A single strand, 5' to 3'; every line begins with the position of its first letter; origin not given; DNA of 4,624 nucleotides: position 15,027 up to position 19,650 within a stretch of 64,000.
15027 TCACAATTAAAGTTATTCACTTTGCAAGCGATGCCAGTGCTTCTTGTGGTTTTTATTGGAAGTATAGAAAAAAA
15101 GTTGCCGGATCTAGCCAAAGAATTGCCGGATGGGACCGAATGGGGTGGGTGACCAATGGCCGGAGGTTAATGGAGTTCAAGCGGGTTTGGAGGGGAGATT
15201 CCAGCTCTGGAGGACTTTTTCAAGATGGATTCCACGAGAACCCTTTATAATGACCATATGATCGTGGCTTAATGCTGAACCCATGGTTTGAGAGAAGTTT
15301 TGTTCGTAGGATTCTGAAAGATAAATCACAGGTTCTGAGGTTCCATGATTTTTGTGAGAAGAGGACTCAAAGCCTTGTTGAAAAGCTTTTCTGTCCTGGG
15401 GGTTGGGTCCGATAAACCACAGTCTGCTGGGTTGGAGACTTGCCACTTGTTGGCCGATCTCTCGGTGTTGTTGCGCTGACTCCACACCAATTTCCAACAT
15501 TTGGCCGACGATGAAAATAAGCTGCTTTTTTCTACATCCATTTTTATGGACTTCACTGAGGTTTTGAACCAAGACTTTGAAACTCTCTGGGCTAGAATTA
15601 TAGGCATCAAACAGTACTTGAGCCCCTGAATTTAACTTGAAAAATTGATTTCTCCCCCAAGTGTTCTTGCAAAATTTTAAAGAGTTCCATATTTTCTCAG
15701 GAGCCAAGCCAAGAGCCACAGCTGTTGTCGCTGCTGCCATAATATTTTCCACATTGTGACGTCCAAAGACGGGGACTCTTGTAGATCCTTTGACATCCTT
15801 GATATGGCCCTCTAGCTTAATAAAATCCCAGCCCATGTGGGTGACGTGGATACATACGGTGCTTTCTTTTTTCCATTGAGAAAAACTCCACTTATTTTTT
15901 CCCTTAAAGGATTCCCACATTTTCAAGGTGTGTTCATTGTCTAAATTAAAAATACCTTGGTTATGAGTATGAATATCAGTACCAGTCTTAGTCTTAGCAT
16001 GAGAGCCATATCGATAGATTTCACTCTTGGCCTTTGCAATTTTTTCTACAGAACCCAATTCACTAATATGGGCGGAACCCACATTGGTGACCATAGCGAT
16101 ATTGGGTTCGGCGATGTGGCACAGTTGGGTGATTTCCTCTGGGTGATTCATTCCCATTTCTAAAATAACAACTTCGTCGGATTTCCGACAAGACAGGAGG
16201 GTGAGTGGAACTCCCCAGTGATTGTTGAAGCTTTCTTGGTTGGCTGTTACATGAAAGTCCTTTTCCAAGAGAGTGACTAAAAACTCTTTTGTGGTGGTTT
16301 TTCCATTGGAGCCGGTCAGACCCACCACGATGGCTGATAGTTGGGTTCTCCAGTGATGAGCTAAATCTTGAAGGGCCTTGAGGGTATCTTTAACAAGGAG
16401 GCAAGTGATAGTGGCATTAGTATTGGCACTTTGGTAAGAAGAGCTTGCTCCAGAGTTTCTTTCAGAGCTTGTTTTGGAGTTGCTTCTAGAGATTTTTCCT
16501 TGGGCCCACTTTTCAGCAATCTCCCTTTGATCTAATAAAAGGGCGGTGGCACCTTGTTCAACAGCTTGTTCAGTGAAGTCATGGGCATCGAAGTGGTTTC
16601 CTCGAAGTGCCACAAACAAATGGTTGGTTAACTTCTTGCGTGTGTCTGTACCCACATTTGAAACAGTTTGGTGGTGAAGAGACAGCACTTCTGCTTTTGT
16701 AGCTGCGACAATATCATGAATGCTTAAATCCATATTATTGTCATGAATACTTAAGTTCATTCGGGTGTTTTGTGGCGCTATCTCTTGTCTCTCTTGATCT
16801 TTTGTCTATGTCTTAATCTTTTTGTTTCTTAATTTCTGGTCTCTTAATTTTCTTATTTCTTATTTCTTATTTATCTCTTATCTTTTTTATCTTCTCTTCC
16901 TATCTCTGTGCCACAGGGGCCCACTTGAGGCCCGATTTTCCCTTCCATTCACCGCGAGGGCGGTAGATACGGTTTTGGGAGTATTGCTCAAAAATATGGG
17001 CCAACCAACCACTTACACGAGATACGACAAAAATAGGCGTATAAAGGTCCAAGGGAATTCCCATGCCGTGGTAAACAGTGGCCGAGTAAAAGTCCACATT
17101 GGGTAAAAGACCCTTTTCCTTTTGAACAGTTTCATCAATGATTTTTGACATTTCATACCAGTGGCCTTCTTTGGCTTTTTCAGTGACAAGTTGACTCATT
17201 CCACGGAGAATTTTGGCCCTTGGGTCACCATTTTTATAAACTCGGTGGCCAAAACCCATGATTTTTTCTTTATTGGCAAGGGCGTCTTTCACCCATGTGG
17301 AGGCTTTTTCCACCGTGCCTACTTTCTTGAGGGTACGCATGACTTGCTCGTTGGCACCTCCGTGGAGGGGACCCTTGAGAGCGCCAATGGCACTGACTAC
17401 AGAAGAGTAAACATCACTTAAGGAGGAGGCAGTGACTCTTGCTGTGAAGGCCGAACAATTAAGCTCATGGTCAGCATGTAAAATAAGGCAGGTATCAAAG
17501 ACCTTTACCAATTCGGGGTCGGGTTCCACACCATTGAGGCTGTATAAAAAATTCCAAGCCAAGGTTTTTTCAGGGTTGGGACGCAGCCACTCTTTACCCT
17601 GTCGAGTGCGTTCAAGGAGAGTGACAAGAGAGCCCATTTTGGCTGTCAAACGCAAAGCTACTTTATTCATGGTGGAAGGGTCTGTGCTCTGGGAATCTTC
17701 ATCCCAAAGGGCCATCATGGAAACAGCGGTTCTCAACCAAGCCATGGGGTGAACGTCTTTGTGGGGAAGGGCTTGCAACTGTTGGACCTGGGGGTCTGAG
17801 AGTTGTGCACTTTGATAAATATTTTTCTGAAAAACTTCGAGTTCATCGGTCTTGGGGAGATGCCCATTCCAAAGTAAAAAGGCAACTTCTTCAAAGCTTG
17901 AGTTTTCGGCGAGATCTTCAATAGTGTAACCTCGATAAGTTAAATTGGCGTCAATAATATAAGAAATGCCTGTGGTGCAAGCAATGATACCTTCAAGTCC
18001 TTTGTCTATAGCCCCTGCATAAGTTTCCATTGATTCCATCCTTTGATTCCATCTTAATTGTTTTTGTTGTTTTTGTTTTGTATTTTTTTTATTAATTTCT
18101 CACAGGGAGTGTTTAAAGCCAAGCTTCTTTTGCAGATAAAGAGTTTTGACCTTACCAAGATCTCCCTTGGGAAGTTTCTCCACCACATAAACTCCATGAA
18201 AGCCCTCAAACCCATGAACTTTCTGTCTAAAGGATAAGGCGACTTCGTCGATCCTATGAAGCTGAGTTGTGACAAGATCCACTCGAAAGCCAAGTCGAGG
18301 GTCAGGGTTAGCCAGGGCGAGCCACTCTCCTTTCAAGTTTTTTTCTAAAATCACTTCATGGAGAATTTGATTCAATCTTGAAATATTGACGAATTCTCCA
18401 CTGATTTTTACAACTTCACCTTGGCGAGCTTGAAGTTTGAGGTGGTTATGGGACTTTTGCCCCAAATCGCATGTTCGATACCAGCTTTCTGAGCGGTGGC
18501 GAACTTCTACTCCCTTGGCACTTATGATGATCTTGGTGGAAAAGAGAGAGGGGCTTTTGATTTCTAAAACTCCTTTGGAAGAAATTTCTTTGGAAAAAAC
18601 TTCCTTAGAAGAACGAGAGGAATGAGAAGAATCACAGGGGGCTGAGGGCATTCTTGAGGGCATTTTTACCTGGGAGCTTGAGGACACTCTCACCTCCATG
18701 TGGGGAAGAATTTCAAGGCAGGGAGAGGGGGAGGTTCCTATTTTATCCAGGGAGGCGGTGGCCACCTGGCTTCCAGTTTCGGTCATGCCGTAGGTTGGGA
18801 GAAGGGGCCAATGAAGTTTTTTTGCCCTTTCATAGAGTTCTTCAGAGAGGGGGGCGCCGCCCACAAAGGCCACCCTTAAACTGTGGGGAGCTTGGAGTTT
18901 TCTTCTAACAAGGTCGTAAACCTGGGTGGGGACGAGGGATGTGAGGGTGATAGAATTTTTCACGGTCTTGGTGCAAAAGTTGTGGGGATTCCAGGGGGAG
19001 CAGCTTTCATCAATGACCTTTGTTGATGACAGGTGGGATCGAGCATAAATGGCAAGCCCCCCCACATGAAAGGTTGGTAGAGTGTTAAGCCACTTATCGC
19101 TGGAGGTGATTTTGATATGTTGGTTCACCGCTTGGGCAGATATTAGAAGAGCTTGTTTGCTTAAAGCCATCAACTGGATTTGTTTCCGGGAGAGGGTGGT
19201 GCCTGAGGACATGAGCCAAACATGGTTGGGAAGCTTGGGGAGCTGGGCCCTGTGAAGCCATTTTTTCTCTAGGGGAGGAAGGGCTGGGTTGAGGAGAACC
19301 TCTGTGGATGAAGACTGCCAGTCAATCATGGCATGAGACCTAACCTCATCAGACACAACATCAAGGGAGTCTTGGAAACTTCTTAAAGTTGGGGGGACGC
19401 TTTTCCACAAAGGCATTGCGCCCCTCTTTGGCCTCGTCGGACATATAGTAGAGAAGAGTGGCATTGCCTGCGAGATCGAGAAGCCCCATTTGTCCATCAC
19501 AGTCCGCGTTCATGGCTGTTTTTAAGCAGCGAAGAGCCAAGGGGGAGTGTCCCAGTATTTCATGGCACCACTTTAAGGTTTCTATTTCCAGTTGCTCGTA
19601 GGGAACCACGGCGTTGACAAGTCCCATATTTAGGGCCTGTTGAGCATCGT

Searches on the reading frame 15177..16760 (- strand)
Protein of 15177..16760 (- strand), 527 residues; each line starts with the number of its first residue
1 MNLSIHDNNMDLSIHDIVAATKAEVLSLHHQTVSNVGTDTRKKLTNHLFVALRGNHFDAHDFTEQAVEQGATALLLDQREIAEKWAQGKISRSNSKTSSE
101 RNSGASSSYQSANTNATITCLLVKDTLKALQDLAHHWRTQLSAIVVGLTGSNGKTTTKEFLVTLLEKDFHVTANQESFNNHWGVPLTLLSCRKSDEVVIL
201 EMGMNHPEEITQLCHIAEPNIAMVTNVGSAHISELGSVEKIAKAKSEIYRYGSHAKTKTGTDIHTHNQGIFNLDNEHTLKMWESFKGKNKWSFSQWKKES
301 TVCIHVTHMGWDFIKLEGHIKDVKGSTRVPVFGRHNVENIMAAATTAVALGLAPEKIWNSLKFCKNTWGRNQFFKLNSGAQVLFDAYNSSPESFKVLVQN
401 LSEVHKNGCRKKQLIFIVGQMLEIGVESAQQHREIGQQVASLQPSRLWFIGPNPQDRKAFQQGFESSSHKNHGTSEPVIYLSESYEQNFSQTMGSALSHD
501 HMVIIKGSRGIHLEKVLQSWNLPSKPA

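Call 55: search_protein_families(library=ncbifam, proteins=[window:15177-16760:-], max_evalue=1e-10)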
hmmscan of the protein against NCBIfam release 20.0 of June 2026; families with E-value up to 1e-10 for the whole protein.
window:15177-16760:- (527 aa): 14 families
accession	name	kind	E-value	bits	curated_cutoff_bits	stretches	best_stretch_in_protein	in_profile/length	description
TIGR01143.1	murF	subfamily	2.1e-102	343.2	288.6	1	38-518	1-416/418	UDP-N-acetylmuramoyl-tripeptide--D-alanyl-D-alanine ligase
NF008896.0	PRK11929.1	equivalog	1.2e-94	318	1023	1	24-519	518-955/965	bifunctional UDP-N-acetylmuramoyl-L-alanyl-D-glutamate--2,6-diaminopimelate ligase MurE/UDP-N-acetylmuramoyl-tripeptide--D-alanyl-D-alanine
NF008041.0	PRK10773.1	equivalog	5.7e-69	233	551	2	101-452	58-393/453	UDP-N-acetylmuramoyl-tripeptide--D-alanyl-D-alanine ligase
NF008897.0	PRK11930.1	equivalog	2.7e-62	210.9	804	1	10-519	1-452/822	bifunctional UDP-N-acetylmuramoyl-tripeptide:D-alanyl-D-alanine ligase/alanine racemase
NF010693.0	PRK14093.1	equivalog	2.6e-56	191.3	544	1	112-516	77-460/479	UDP-N-acetylmuramoylalanyl-D-glutamyl-2,6-diaminopimelate--D-alanyl-D-alanine ligase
NF001126.0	PRK00139.1-4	equivalog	3.2e-30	105.1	373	1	220-419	195-375/486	UDP-N-acetylmuramoyl-L-alanyl-D-glutamate--2,6-diaminopimelate ligase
TIGR01085.1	murE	subfamily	1.8e-27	96.4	257.3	2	220-419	179-365/472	UDP-N-acetylmuramyl-tripeptide synthetase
NF001124.0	PRK00139.1-2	equivalog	8.4e-26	90.8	476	0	220-419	200-384/500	UDP-N-acetylmuramoyl-L-alanyl-D-glutamate--2,6-diaminopimelate ligase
NF001123.0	PRK00139.1-1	equivalog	2.5e-17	62.7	586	0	27-166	14-130/493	UDP-N-acetylmuramoyl-L-alanyl-D-glutamate--2,6-diaminopimelate ligase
NF010628.0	PRK14022.1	equivalog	1.1e-16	60.7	536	0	226-505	208-452/483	UDP-N-acetylmuramoyl-L-alanyl-D-glutamate--L-lysine ligase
NF053645.1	pMurC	equivalog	4.4e-15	55.3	560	0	142-250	101-211/492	pseudomurein biosynthesis peptide ligase pMurC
TIGR01087.1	murD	equivalog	4.7e-15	55.6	211.95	1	129-393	90-330/441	UDP-N-acetylmuramoyl-L-alanine--D-glutamate ligase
NF053648.1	pMurE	equivalog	3.4e-12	45.8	600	0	214-406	185-353/464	pseudomurein biosynthesis peptide ligase pMurE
TIGR01082.1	murC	equivalog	1.1e-11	44.5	335.1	1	145-416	102-352/449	UDP-N-acetylmuramate--L-alanine ligase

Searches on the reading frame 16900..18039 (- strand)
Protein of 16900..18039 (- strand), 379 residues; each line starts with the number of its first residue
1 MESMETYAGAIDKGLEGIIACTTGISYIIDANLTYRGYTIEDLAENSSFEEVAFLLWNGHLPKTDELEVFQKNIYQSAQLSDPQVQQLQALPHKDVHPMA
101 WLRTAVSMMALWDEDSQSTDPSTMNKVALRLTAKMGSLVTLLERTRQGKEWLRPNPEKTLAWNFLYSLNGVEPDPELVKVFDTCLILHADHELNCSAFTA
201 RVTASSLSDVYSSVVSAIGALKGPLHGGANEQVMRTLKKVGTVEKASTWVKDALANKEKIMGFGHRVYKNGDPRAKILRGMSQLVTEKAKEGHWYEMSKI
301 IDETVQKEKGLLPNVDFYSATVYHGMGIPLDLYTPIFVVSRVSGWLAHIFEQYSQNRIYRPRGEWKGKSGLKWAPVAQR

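Call 55: search_protein_families(library=ncbifam, proteins=[window:16900-18039:-], max_evalue=1e-10)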
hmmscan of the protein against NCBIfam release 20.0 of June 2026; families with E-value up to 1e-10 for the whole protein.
window:16900-18039:- (379 aa): 21 families
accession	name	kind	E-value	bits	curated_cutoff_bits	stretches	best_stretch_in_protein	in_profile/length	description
NF010637.0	PRK14034.1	equivalog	4.8e-149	496.3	594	1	11-379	3-371/372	citrate synthase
NF010638.0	PRK14035.1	equivalog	7.5e-146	485.7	572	1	12-379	5-372/372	citrate synthase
TIGR01800.1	cit_synth_II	subfamily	9.2e-143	475.4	421.3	1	13-379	1-368/368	2-methylcitrate synthase/citrate synthase II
NF041301.1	Cit_synth_Halo_CitZ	equivalog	5.5e-132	440.3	550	1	10-379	4-379/379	citrate synthase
NF010636.0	PRK14033.1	equivalog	1.2e-122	409.4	479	1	9-369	7-368/376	bifunctional 2-methylcitrate synthase/citrate synthase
NF010639.0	PRK14036.1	equivalog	9.2e-119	396.5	502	1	12-379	7-378/379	citrate synthase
NF009006.1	PRK12351.1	equivalog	6.9e-103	343.9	550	1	14-379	9-376/376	bifunctional 2-methylcitrate synthase/citrate synthase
NF041157.1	Cit_synThplmales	equivalog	1.8e-98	330.1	590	1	10-379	3-376/377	citrate synthase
NF009004.0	PRK12349.1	equivalog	8.3e-97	324.3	508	1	12-370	8-368/372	citrate synthase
NF004126.0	PRK05614.1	equivalog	1.7e-87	293.6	505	1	10-375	44-426/430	citrate synthase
NF010640.0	PRK14037.1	subfamily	4e-86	289.3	504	1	10-379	3-377/377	citrate synthase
TIGR01798.1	cit_synth_I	equivalog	9.1e-75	251.9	485.15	1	10-368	31-407/412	citrate synthase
NF009005.0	PRK12350.1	subfamily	2.4e-71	240.9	332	1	11-369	4-351/366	citrate synthase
NF010635.0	PRK14032.1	subfamily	4.6e-63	213.3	426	1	28-362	64-432/448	citrate synthase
NF007128.0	PRK09569.1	subfamily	5.3e-43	147.3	344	1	11-361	38-419/437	citrate (Si)-synthase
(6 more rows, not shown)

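Call 56: find_homologous_proteins(query=window:16900-18039:-, max_evalue=1e-50)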
Query window:16900-18039:- (379 aa): 7939 proteins with E <= 1e-50 among 8000 candidates; the best 120 are listed.
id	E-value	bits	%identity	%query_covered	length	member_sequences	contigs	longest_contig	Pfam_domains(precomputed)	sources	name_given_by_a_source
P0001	1.6e-254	861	100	99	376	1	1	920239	PF00285.27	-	-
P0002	3.0e-214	729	82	99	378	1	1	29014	PF00285.27,PF12311.14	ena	-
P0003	2.9e-207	706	80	99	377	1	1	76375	PF00285.27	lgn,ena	-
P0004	1.7e-203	693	79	99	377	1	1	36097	PF00285.27,PF12311.14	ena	-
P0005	1.3e-199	681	77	99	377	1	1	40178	PF00285.27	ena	-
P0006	7.2e-199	678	77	99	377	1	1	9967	PF00285.27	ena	-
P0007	1.7e-198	677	77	99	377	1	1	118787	PF00285.27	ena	-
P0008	1.1e-194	664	75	99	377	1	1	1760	PF00285.27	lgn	-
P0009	3.3e-193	660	75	99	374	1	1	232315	PF00285.27,PF12311.14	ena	-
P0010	1.5e-186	638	73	99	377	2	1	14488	PF00285.27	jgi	-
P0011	1.9e-186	637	72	99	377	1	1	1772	PF00285.27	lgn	-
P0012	2.3e-186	637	73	99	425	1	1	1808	PF00285.27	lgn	-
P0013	2.8e-186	637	73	98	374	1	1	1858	PF00285.27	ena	-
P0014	4.2e-186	636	73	99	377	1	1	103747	PF00285.27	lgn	-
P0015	5.5e-186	636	71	100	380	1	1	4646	PF00285.27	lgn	-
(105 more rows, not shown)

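Call 59: find_encoding_contigs(protein=P0001, flank=1000, max_places=3)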
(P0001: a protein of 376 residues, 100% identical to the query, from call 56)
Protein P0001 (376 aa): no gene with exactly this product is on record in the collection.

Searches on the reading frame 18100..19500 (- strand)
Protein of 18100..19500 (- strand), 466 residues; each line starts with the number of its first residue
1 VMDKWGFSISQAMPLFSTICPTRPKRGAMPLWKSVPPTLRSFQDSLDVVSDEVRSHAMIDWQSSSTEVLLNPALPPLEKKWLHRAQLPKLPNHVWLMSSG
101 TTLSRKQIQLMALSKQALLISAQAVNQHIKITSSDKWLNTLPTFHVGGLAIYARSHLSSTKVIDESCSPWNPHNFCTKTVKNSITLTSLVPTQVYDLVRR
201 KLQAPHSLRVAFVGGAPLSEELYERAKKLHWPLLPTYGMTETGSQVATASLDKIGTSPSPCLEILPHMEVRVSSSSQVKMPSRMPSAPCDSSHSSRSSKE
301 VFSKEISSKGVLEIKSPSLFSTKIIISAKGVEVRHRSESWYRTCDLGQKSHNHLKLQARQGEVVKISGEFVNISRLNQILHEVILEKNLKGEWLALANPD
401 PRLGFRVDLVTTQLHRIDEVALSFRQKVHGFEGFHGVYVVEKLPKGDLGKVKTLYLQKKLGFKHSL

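Call 55: search_protein_families(library=ncbifam, proteins=[window:18100-19500:-], max_evalue=1e-10)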
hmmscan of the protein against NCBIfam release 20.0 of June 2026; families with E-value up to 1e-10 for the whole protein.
window:18100-19500:- (466 aa): 16 families
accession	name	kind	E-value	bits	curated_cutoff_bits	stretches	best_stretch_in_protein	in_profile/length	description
NF005660.0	PRK07445.1-2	equivalog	2.3e-31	109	525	1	96-460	75-390/397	O-succinylbenzoic acid--CoA ligase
TIGR01923.1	menE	equivalog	2.5e-30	105.7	330.15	1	97-379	120-367/442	o-succinylbenzoate--CoA ligase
NF002966.0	PRK03640.1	equivalog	2.2e-25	89.2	556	1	97-278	148-326/483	o-succinylbenzoate--CoA ligase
NF004837.0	PRK06187.1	subfamily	9.3e-25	86.9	476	1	99-459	179-521/531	long-chain-fatty-acid--CoA ligase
NF005662.0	PRK07445.1-4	equivalog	1.2e-21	76.8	640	1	92-276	123-308/467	O-succinylbenzoic acid--CoA ligase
NF005877.1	PRK07824.1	equivalog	2.9e-21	76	345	1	97-243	49-195/362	o-succinylbenzoate--CoA ligase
NF006539.0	PRK09029.1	equivalog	7.8e-19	67.8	494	1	112-254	154-288/458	o-succinylbenzoate--CoA ligase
NF005661.0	PRK07445.1-3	equivalog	5.5e-15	54.8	795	1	90-282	104-298/468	O-succinylbenzoic acid--CoA ligase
NF058661.1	cispen_AMP_AmcH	equivalog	4.4e-14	51.8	370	1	88-249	126-286/458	adenylate-forming 2-oxoglutaryl-ACP ligase AmcH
NF005702.0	PRK07514.1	subfamily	5.1e-14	51.5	558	0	96-275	163-338/506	malonyl-CoA synthase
NF004971.0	PRK06334.1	equivalog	1.6e-13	50.1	847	1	94-388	187-460/539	long chain fatty acid--[acyl-carrier-protein] ligase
NF005663.0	PRK07445.1-5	equivalog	3.8e-13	48.9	674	1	101-273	137-306/479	O-succinylbenzoic acid--CoA ligase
NF006386.0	PRK08633.1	equivalog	6.1e-13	47.4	1221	0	95-247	787-940/1147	acyl-[ACP]--phospholipid O-acyltransferase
NF005714.0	PRK07529.1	subfamily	3.2e-12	45.6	632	1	111-277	236-409/640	acyl-CoA synthetase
NF004511.1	PRK05852.1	equivalog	7.1e-12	44.7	650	0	96-256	161-325/505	FadD7 family fatty acid--CoA ligase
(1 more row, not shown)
